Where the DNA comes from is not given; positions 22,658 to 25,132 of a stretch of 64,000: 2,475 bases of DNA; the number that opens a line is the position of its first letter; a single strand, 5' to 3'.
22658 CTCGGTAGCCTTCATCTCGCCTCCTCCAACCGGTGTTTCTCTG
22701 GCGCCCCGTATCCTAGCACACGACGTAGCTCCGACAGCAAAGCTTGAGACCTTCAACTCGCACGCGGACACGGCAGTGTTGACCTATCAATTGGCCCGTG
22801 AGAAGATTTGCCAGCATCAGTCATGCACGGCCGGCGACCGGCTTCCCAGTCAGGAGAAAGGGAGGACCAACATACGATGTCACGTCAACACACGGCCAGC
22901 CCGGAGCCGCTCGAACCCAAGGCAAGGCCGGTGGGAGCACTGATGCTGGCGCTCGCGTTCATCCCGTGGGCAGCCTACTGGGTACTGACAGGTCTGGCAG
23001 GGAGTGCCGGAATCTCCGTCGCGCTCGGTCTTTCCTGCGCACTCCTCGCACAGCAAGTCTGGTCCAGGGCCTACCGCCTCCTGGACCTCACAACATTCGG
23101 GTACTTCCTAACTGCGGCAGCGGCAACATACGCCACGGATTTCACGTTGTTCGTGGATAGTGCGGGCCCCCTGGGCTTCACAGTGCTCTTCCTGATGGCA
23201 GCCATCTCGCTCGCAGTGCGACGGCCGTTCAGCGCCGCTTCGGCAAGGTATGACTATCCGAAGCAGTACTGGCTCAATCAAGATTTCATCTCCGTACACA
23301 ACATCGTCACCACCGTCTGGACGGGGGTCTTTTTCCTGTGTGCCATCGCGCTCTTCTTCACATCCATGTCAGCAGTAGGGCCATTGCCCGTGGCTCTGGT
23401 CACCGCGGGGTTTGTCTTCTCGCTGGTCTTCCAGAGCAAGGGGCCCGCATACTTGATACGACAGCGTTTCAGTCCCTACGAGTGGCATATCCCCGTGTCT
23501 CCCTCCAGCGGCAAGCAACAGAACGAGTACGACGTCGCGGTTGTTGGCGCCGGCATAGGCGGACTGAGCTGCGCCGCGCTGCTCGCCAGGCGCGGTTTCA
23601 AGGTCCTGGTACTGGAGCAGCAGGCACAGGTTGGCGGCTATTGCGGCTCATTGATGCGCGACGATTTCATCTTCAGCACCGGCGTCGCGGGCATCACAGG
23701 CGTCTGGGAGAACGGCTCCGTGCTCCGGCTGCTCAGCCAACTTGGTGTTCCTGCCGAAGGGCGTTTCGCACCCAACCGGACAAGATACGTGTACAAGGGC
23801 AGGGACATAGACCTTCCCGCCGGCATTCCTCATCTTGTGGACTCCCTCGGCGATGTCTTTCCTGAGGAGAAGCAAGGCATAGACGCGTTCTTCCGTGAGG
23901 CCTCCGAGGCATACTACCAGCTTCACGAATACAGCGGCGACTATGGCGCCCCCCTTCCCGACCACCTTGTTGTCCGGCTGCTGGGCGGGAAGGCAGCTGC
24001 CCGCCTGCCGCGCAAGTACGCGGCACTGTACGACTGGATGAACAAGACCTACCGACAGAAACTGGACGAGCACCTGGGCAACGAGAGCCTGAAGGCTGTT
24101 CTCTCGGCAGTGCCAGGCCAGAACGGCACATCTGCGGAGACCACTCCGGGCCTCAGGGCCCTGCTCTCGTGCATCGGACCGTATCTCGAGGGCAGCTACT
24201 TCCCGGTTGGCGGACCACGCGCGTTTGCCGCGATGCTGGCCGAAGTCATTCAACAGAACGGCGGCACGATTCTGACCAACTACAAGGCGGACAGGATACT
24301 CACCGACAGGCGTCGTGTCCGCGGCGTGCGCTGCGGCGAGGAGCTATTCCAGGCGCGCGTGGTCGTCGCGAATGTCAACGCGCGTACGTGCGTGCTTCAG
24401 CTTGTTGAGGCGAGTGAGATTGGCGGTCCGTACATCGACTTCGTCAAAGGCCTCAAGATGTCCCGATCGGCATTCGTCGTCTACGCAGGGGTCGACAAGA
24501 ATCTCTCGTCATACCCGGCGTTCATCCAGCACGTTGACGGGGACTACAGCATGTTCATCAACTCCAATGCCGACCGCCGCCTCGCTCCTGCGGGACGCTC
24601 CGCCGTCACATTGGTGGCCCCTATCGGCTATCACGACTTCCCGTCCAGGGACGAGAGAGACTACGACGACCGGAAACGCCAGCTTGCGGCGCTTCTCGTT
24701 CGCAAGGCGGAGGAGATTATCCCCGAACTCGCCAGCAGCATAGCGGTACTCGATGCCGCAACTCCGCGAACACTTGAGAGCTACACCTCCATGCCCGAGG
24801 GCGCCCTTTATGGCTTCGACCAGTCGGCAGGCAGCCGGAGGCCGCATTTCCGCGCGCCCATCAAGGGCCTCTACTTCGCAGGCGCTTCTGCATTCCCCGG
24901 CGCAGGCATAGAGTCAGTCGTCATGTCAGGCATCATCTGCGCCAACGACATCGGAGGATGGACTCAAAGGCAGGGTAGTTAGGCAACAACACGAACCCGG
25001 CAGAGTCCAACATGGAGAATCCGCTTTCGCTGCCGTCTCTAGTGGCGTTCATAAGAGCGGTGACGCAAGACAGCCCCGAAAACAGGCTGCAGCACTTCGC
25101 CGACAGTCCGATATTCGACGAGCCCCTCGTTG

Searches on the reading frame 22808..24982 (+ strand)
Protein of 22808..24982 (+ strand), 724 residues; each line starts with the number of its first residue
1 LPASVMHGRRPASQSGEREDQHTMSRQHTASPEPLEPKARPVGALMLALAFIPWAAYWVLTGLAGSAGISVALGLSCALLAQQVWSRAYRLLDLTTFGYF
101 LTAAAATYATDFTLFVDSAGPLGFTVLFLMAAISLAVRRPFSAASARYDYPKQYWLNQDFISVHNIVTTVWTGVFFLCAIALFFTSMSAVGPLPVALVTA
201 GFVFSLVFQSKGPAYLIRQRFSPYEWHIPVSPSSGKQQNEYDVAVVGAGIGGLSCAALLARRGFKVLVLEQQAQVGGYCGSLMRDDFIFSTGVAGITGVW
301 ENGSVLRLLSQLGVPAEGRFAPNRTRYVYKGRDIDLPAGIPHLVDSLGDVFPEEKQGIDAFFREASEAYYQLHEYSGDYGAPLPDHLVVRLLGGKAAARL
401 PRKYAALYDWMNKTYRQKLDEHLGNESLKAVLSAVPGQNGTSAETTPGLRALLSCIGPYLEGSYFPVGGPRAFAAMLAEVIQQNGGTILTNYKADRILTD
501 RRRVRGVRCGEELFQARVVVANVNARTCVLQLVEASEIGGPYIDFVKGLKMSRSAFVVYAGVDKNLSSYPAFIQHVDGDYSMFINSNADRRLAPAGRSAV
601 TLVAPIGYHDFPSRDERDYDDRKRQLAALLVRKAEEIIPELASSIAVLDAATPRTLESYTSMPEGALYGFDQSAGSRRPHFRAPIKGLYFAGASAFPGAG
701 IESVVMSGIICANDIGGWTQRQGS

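Call 65: search_protein_families(library=pfam, proteins=[window:22808-24982:+], max_evalue=0.00001)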
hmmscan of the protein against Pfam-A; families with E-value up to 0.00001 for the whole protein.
window:22808-24982:+ (724 aa): 6 families
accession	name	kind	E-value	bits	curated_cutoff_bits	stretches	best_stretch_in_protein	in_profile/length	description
PF01593.30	Amino_oxidase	-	8.2e-25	88.4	19.8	1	250-715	1-442/443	Flavin containing amine oxidoreductase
PF13450.12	NAD_binding_8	-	1.1e-15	58.1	21.9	1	245-312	1-68/68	NAD(P)-binding Rossmann-like domain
PF01266.30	DAO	-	1.8e-15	57.8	27.9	1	242-643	1-301/353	FAD dependent oxidoreductase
PF00890.30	FAD_binding_2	-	3.1e-12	46.9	20.4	1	242-277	1-36/414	FAD binding domain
PF12831.13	FAD_oxidored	-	3.1e-08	33.8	27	0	242-283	1-42/416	FAD dependent oxidoreductase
PF01946.23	Thi4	-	1.3e-07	31.5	26.2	1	239-278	16-56/235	Thi4 family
